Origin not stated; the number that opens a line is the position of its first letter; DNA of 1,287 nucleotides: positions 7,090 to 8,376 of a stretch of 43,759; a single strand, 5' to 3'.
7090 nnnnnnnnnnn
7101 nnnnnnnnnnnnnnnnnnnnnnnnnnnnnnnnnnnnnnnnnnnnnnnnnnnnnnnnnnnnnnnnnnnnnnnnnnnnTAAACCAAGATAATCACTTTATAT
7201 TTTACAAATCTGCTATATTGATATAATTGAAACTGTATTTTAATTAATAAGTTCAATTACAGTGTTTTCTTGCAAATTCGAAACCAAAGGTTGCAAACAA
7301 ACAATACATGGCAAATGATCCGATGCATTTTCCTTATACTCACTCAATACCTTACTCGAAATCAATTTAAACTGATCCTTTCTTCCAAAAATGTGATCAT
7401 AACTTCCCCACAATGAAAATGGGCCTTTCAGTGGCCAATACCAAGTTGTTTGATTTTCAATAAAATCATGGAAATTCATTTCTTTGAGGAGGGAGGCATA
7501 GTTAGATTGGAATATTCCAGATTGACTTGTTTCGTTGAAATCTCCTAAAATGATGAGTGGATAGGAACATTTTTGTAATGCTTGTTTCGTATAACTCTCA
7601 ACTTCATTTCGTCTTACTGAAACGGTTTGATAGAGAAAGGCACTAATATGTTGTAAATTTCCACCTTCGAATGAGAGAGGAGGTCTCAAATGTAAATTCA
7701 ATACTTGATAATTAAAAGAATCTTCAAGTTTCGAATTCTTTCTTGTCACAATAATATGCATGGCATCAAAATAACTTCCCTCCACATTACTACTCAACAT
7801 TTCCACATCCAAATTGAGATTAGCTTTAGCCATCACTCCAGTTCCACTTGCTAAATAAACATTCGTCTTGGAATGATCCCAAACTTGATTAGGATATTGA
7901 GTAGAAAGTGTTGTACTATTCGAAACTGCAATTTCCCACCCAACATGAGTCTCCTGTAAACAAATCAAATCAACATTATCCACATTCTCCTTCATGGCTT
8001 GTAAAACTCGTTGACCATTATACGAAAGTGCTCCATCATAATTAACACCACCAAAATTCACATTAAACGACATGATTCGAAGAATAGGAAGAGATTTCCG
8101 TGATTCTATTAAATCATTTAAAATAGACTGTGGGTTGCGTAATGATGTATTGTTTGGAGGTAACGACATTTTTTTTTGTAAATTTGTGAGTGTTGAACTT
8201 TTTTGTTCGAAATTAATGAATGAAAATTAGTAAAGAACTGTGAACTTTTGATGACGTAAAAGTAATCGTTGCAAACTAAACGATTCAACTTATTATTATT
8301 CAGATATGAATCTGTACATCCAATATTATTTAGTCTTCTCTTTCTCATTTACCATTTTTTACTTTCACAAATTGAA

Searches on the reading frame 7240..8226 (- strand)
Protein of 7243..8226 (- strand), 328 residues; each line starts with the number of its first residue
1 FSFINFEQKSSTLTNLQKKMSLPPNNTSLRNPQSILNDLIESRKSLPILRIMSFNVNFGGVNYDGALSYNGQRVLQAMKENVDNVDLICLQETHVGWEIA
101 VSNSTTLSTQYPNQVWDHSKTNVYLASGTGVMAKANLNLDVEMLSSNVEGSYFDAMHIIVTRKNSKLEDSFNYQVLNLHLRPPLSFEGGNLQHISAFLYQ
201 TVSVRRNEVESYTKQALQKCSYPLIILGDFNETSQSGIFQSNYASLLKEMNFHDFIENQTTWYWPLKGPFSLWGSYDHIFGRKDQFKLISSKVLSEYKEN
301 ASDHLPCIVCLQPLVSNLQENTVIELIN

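Call 21: find_encoding_contigs(protein=window:7240-8169:-, flank=10000, max_places=4)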
Protein window:7240-8169:- (309 aa): no gene with exactly this product is on record in the collection.

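Call 24: search_protein_families(library=pfam, proteins=[window:7243-8226:-], max_evalue=0.001)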
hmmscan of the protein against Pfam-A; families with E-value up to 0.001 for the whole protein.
window:7243-8226:- (328 aa): 1 family
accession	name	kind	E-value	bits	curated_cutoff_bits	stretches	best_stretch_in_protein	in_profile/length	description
PF03372.29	Exo_endo_phos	-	1.4e-16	61.4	24.5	1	52-304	1-225/225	Endonuclease/Exonuclease/phosphatase family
